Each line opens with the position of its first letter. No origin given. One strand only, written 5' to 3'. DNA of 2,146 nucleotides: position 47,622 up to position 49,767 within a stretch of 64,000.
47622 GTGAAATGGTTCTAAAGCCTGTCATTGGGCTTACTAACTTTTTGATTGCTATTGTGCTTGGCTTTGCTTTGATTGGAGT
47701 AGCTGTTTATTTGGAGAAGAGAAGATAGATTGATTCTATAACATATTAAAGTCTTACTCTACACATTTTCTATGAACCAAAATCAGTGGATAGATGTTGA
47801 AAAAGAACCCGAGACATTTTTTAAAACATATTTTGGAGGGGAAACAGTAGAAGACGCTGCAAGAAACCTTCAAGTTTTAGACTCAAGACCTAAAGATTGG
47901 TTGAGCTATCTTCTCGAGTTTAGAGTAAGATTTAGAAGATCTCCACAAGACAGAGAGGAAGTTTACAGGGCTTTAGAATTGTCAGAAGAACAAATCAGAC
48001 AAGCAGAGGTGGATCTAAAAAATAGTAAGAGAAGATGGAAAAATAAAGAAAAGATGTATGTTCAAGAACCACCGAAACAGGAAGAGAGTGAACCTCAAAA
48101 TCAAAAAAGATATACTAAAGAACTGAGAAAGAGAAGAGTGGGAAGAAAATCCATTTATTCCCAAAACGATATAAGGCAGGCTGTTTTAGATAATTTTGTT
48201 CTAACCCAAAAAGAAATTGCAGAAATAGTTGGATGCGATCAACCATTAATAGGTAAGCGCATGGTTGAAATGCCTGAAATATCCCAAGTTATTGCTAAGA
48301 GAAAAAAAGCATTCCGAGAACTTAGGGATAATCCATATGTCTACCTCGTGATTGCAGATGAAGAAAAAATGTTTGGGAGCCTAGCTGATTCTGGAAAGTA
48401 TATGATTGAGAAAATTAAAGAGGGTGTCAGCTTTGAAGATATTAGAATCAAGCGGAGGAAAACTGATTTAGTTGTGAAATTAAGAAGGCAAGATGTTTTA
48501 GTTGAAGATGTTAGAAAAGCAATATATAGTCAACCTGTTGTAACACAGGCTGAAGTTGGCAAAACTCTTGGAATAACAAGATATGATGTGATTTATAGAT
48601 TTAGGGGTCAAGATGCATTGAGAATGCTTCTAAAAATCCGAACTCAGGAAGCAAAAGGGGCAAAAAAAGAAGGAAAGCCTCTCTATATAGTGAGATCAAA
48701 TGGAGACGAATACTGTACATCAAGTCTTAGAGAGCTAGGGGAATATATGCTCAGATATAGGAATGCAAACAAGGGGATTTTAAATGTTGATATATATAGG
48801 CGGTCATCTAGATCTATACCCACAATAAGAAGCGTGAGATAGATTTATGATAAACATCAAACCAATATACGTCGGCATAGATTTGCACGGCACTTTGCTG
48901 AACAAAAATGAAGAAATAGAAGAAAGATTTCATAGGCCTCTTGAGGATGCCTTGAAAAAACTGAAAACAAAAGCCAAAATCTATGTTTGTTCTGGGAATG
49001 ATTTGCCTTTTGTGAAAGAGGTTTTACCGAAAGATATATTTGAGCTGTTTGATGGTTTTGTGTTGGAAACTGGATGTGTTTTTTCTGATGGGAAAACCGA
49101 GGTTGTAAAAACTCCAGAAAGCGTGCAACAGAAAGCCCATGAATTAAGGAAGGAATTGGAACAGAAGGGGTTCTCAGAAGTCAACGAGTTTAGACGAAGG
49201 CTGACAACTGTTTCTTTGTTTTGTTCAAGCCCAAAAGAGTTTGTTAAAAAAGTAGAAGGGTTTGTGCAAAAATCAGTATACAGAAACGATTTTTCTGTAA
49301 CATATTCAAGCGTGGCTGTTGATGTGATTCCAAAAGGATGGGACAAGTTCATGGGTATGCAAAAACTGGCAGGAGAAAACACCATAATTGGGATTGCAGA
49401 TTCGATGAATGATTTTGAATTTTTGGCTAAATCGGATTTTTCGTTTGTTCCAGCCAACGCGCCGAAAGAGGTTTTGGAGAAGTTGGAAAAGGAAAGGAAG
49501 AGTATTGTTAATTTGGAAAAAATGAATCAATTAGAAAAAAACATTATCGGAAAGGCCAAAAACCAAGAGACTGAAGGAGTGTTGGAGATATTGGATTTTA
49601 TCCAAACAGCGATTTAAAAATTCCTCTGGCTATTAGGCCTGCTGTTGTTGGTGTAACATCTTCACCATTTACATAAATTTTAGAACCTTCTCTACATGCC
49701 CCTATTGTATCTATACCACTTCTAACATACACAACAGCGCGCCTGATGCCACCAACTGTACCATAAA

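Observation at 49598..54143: GC-richer four-gene operon with tandem GXGXG beta-helix paralogues and a 3' gene-conversion tract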

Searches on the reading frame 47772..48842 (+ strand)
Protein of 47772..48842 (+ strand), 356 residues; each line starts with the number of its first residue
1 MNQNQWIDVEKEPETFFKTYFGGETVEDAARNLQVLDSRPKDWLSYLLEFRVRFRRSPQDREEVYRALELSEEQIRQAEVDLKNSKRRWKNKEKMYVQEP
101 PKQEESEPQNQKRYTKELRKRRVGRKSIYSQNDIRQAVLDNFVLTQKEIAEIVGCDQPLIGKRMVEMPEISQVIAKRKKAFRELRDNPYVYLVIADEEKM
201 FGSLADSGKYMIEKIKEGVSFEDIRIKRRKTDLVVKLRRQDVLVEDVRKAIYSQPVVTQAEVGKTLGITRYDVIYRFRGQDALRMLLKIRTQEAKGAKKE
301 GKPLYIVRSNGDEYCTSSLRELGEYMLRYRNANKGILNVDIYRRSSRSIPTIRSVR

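Call 3: search_protein_families(library=pfam, proteins=[window:47772-48842:+], max_evalue=1)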
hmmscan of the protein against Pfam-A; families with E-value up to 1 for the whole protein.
window:47772-48842:+ (356 aa): 2 families
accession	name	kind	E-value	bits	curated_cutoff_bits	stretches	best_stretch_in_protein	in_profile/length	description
PF17762.8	HTH_ParB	-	0.016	15.8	22.6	1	136-162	13-39/102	ParB HTH domain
PF12954.12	DUF3843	-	0.09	12.4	25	1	81-133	241-292/410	Protein of unknown function (DUF3843)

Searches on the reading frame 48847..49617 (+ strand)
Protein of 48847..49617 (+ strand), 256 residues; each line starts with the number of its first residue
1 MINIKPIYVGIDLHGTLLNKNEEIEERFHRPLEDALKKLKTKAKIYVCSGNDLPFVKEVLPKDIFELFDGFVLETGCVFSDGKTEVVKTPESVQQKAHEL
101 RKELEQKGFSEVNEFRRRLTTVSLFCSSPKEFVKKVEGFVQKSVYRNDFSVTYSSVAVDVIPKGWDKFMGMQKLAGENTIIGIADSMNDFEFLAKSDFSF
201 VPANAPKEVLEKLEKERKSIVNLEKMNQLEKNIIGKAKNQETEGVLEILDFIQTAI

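Call 3: search_protein_families(library=pfam, proteins=[window:48847-49617:+], max_evalue=1)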
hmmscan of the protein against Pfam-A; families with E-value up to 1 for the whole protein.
window:48847-49617:+ (256 aa): 7 families
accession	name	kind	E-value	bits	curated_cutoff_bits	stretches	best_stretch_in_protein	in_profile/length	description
PF08282.18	Hydrolase_3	-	4.9e-13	49.8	20.9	2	88-214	109-240/255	haloacid dehalogenase-like hydrolase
PF03332.19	PMM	-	9.4e-06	26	22.4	2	151-179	144-177/221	Eukaryotic phosphomannomutase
PF00702.32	Hydrolase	-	0.0032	18.3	26.4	1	30-100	101-167/191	haloacid dehalogenase-like hydrolase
PF05116.19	S6PP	-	0.006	16.6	20.3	1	134-219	134-223/247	Sucrose-6F-phosphate phosphohydrolase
PF25570.1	TPR_DENND3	-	0.0084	16.5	27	1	185-224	65-104/115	DENND3-like, TPR repeats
PF06559.16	DCD_N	-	0.19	12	21.4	0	64-97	69-102/164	2'-deoxycytidine 5'-triphosphate deaminase (DCD) N-terminal domain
PF20803.2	PaaX_M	-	0.23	12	24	1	88-112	14-38/83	PaaX protein central Cas2-like domain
